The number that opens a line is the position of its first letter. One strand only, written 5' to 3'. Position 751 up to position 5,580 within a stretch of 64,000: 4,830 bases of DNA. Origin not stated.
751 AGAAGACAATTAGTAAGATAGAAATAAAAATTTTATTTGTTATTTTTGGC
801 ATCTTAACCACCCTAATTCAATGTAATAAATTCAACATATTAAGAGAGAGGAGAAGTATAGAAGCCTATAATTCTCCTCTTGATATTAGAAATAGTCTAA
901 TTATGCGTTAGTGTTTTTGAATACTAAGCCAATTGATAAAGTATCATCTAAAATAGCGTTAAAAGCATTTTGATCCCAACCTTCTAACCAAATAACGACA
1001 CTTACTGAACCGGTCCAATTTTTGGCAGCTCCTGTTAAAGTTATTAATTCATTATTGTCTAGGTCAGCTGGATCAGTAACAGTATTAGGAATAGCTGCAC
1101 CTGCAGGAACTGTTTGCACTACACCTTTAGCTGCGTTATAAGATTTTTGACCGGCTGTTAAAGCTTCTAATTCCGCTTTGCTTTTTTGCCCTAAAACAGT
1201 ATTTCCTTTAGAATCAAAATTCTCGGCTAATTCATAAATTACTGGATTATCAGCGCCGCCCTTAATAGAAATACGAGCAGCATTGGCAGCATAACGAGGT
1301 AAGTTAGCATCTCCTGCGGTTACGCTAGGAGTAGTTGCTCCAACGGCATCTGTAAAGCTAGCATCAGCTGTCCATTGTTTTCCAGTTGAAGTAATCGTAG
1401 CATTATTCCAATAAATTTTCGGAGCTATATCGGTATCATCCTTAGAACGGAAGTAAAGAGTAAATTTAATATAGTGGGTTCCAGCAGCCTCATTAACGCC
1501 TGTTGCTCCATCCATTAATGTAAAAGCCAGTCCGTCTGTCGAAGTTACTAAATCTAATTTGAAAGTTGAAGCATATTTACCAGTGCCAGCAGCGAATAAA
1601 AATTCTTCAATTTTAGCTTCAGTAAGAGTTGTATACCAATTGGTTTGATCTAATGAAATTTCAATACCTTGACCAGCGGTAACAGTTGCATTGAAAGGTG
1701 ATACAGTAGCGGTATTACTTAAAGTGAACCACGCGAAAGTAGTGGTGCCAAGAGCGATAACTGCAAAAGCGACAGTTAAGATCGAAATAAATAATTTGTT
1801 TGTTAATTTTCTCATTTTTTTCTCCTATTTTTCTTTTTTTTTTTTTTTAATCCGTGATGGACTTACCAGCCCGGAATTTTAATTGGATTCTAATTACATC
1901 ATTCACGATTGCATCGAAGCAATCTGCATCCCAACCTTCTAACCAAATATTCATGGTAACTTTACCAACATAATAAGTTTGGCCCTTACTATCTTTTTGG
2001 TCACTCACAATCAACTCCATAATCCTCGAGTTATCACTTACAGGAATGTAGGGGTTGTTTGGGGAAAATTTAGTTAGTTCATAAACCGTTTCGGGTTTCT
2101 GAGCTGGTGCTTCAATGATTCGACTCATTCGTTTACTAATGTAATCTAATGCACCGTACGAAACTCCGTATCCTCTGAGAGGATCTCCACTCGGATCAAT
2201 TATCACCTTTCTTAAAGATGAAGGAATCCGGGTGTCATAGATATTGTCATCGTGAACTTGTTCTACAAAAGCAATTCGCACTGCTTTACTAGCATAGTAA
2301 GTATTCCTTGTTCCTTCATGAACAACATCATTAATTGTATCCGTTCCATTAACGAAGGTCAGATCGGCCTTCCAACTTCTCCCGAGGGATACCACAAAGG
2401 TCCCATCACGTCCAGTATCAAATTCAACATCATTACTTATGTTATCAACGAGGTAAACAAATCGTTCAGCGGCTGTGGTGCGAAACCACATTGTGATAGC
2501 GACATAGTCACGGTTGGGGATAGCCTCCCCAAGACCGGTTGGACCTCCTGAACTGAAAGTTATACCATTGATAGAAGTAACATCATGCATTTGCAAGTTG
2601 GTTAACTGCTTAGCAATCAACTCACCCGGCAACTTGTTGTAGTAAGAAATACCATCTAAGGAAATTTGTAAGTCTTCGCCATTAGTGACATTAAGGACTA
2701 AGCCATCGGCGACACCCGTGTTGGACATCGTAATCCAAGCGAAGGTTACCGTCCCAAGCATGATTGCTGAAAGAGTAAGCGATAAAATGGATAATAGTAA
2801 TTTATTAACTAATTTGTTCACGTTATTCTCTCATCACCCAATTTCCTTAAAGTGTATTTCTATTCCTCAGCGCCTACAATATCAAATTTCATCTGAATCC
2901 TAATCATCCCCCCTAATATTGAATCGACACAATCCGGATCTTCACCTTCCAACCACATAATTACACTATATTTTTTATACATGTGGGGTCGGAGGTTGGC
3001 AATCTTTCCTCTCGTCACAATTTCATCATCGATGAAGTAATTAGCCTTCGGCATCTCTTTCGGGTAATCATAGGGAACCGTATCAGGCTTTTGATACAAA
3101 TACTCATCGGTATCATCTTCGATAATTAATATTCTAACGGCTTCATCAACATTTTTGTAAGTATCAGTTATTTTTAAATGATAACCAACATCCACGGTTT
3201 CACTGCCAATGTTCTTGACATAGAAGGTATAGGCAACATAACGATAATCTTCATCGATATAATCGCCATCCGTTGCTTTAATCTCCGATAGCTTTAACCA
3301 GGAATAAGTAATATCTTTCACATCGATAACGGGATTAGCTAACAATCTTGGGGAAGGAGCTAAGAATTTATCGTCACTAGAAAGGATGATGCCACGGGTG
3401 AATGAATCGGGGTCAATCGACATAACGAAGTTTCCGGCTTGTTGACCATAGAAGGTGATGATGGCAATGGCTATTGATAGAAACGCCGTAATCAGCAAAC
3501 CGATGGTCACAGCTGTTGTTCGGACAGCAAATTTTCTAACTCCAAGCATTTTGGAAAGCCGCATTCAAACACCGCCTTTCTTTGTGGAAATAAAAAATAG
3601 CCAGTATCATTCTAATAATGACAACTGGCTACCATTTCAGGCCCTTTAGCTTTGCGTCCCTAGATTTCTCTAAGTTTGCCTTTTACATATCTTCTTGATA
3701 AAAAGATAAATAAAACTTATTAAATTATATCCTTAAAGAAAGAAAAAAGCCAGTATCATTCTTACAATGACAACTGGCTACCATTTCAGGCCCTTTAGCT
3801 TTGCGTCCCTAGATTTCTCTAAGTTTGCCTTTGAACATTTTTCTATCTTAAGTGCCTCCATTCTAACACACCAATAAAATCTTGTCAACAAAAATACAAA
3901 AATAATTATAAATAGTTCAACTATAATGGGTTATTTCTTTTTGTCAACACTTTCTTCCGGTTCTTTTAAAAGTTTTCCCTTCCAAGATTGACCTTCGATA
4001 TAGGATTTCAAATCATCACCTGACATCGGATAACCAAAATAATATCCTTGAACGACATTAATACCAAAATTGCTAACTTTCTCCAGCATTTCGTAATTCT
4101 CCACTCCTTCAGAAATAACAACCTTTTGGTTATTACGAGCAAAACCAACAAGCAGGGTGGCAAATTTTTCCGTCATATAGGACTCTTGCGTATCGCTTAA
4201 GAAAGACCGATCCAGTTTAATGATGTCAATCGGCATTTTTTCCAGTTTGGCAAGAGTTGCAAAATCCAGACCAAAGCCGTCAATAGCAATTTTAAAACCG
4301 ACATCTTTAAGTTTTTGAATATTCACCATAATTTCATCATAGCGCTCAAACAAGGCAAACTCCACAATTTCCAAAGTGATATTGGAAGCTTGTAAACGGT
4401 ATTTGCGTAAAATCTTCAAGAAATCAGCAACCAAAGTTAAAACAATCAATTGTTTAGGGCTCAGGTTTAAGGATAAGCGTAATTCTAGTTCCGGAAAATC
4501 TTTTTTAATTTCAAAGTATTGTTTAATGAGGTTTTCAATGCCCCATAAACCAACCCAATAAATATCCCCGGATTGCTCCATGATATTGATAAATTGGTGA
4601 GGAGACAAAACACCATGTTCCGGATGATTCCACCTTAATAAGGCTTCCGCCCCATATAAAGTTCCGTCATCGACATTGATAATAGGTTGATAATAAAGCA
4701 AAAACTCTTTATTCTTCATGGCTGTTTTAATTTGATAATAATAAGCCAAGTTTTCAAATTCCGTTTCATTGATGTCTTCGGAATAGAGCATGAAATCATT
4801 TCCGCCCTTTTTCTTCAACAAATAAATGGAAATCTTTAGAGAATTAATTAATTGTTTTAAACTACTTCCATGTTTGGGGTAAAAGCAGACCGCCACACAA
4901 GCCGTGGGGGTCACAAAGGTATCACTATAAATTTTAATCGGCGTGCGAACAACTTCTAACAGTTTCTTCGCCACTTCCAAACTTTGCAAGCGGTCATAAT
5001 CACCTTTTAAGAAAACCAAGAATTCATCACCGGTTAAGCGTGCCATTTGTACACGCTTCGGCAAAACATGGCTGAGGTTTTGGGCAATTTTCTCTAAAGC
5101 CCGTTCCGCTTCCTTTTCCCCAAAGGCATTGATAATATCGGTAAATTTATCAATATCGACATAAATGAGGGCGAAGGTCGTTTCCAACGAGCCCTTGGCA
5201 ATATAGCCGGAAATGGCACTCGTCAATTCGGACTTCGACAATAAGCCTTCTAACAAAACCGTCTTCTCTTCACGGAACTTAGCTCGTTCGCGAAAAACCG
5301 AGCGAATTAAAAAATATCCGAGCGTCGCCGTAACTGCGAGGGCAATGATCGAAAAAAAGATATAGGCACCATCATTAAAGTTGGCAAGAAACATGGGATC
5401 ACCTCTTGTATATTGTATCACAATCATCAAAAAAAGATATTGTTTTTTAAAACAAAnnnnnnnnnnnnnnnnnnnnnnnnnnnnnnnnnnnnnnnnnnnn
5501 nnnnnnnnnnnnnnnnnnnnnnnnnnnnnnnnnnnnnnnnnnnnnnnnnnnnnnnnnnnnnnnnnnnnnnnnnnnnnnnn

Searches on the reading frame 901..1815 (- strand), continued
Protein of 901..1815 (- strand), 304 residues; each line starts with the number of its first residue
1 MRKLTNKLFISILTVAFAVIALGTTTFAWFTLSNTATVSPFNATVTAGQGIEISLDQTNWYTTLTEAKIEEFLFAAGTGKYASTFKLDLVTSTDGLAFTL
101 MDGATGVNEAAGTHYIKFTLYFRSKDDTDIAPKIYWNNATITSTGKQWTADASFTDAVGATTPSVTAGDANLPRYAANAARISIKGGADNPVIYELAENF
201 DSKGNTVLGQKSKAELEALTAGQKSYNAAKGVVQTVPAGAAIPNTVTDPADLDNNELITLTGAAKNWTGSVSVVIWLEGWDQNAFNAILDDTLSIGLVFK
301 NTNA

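Call 77: fold_search(model_id=the predicted structure, library=pdb)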
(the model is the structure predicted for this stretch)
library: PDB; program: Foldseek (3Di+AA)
matches with E <= 10: 433; with E <= 0.001: 0
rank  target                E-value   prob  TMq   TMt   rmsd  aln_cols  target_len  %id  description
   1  9iug_A                1.1e-02  0.51  0.20  0.29  14.9       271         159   10  Cryo-EM structure of the type I pilus from enterotoxigenic Escherichia coli (released 2025-05-28)
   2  8aur_A                1.7e-02  0.41  0.24  0.27  16.8       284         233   10  Cryo-EM structure of a TasA fibre (released 2022-11-30)
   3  3sqb_B                1.8e-02  0.51  0.20  0.34  14.3       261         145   11  Structure of the major type 1 pilus subunit FimA bound to the FimC chaperone (released 2012-05-30)
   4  8psv_A                2.9e-02  0.28  0.19  0.27  14.1       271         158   11  2.7 A cryo-EM structure of in vitro assembled type 1 pilus rod (released 2024-04-10)
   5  1n12_C                4.6e-02  0.18  0.17  0.27  12.5       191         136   12  Crystal structure of the PapE (N-terminal-deleted) pilus subunit bound to a peptide corresponding to the N-terminal ex (released 2002-12-11)
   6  1n12_A                4.9e-02  0.21  0.17  0.27  10.8       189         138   10  Crystal structure of the PapE (N-terminal-deleted) pilus subunit bound to a peptide corresponding to the N-terminal ex (released 2002-12-11)
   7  6swh_B                5.5e-02  0.38  0.22  0.36  11.7       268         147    6  Crystal structure of the ternary complex between the type 1 pilus proteins FimC, FimI and FimA from E. coli (released 2020-10-07)
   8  9fxa_K                5.8e-02  0.25  0.19  0.29  14.9       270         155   11  Cryo-EM structure of the type 1 pilus rod as part of the FimI-bound usher complex (FimDHGFAnIC - body 1) (released 2025-06-04)
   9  3jwn_G                8.9e-02  0.41  0.23  0.37  11.7       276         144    6  Complex of FimC, FimF, FimG and FimH (released 2010-06-16)
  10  7b0w_I                1.4e-01  0.18  0.19  0.34  13.3       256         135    5  Crystal structure of the E. coli type 1 pilus assembly inhibitor FimI bound to FimC (released 2021-12-08)
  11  3bfq_G                1.5e-01  0.25  0.21  0.37   7.7       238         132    5  Crystal structure of truncated FimG (FimGt) in complex with the donor strand peptide of FimF (DSF) (released 2008-03-04)
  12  4hji_B                1.5e-01  0.16  0.20  0.32  11.7       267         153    7  Structure of the CooA pilin subunit from enterotoxigenic Escherichia coli (released 2012-12-19)
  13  6c53_A                1.5e-01  0.11  0.16  0.24  14.6       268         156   13  Cryo-EM structure of the Type 1 pilus rod (released 2018-01-31)
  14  8k2f                  1.5e-01  0.05  0.12  0.08  13.4       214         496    6  Crystal structure of Group 1 oligosaccharide-releasing beta-N-acetylgalactosaminidase NgaCa from Cohnella abietis, apo 1 (released 2024-04-24)
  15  1vrb_D                1.7e-01  0.03  0.09  0.09  16.5       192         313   10  Crystal structure of Putative asparaginyl hydroxylase (2636534) from Bacillus subtilis at 2.60 A resolution (released 2005-03-15)
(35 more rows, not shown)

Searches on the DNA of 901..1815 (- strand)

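Call 65: search_rna_families(sources=[L005, L026, L046, L070, L075, L073, L060, L038, L049, L052, L027], threshold=gathering)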
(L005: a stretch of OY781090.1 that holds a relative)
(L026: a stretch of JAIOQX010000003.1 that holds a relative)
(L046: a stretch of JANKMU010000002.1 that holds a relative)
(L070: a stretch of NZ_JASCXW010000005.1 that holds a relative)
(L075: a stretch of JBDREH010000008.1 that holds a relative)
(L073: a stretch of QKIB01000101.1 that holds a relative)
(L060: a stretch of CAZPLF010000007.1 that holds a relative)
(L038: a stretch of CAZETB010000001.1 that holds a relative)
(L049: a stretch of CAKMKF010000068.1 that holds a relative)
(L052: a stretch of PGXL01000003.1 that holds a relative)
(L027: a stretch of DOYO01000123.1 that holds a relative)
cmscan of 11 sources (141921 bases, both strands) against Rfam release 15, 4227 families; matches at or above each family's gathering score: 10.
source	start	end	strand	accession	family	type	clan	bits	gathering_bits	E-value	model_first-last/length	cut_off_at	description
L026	4114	4188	+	RF01051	c-di-GMP-I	Cis-reg; riboswitch;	CL00126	64.5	35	5.6e-10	1-87/87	no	c-di-GMP-I riboswitch aptamer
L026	3737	3811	+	RF01051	c-di-GMP-I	Cis-reg; riboswitch;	CL00126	64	35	7.5e-10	1-87/87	no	c-di-GMP-I riboswitch aptamer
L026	3862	3937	+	RF01051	c-di-GMP-I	Cis-reg; riboswitch;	CL00126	63.4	35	1e-09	1-87/87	no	c-di-GMP-I riboswitch aptamer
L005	3885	3960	+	RF01051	c-di-GMP-I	Cis-reg; riboswitch;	CL00126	62.6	35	1.6e-09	1-87/87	no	c-di-GMP-I riboswitch aptamer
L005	3764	3837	+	RF01051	c-di-GMP-I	Cis-reg; riboswitch;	CL00126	61.8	35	2.5e-09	1-87/87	no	c-di-GMP-I riboswitch aptamer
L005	4010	4083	+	RF01051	c-di-GMP-I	Cis-reg; riboswitch;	CL00126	61.1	35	3.8e-09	1-87/87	no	c-di-GMP-I riboswitch aptamer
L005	4128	4201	+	RF01051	c-di-GMP-I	Cis-reg; riboswitch;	CL00126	60.1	35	6.7e-09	1-87/87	no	c-di-GMP-I riboswitch aptamer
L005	12570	12645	+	RF01051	c-di-GMP-I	Cis-reg; riboswitch;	CL00126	59.3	35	1e-08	1-87/87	no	c-di-GMP-I riboswitch aptamer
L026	3992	4067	+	RF01051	c-di-GMP-I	Cis-reg; riboswitch;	CL00126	56.9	35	4e-08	1-87/87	no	c-di-GMP-I riboswitch aptamer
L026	11949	12027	+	RF01051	c-di-GMP-I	Cis-reg; riboswitch;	CL00126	56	35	6.7e-08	1-87/87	no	c-di-GMP-I riboswitch aptamer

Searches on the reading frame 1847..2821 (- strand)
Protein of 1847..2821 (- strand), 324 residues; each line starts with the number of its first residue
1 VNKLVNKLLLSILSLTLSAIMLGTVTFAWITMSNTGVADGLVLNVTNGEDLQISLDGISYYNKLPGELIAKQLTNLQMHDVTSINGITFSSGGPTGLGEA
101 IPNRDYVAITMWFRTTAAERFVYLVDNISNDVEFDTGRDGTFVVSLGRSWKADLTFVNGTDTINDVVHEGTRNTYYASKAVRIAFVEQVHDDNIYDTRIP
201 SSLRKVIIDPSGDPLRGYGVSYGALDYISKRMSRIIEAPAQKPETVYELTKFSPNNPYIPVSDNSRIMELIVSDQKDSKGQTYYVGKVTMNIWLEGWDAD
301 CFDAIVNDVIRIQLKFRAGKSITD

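Call 5: search_protein_families(library=pfam, proteins=[window:1847-2821:-], max_evalue=0.1)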
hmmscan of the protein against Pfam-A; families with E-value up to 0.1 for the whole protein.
window:1847-2821:- (324 aa): 0 families

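Call 6: search_protein_families(library=ncbifam, proteins=[window:1847-2821:-], max_evalue=1)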
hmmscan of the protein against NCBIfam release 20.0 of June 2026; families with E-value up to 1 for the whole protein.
window:1847-2821:- (324 aa): 0 families

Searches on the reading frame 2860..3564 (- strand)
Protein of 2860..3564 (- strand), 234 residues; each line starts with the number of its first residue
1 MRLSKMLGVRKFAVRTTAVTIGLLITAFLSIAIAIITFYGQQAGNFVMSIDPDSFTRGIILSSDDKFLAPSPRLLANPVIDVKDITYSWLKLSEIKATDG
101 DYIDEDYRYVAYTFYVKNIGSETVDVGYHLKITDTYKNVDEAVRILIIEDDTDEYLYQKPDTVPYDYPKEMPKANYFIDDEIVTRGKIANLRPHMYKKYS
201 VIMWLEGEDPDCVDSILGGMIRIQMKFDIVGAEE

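Call 5: search_protein_families(library=pfam, proteins=[window:2860-3564:-], max_evalue=0.1)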
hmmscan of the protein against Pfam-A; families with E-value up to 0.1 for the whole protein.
window:2860-3564:- (234 aa): 0 families

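Call 6: search_protein_families(library=ncbifam, proteins=[window:2860-3564:-], max_evalue=1)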
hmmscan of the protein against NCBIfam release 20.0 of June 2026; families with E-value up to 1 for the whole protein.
window:2860-3564:- (234 aa): 1 family
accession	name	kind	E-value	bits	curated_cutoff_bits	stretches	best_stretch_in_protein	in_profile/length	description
NF007866.0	PRK10577.1-2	equivalog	0.25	9.6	554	1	5-62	227-284/666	Fe(3+)-hydroxamate ABC transporter permease FhuB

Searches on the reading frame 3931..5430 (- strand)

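Call 5: search_protein_families(library=pfam, proteins=[window:3931-5430:-], max_evalue=0.1)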
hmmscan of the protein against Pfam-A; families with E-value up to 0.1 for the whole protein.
window:3931-5430:- (499 aa): 2 families
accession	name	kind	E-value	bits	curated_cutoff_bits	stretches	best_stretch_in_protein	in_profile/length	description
PF00563.25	EAL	-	5.5e-58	196.6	31.3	1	234-467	4-235/236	EAL domain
PF00990.26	GGDEF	-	5.1e-19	69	23.8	1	65-211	11-160/161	Diguanylate cyclase, GGDEF domain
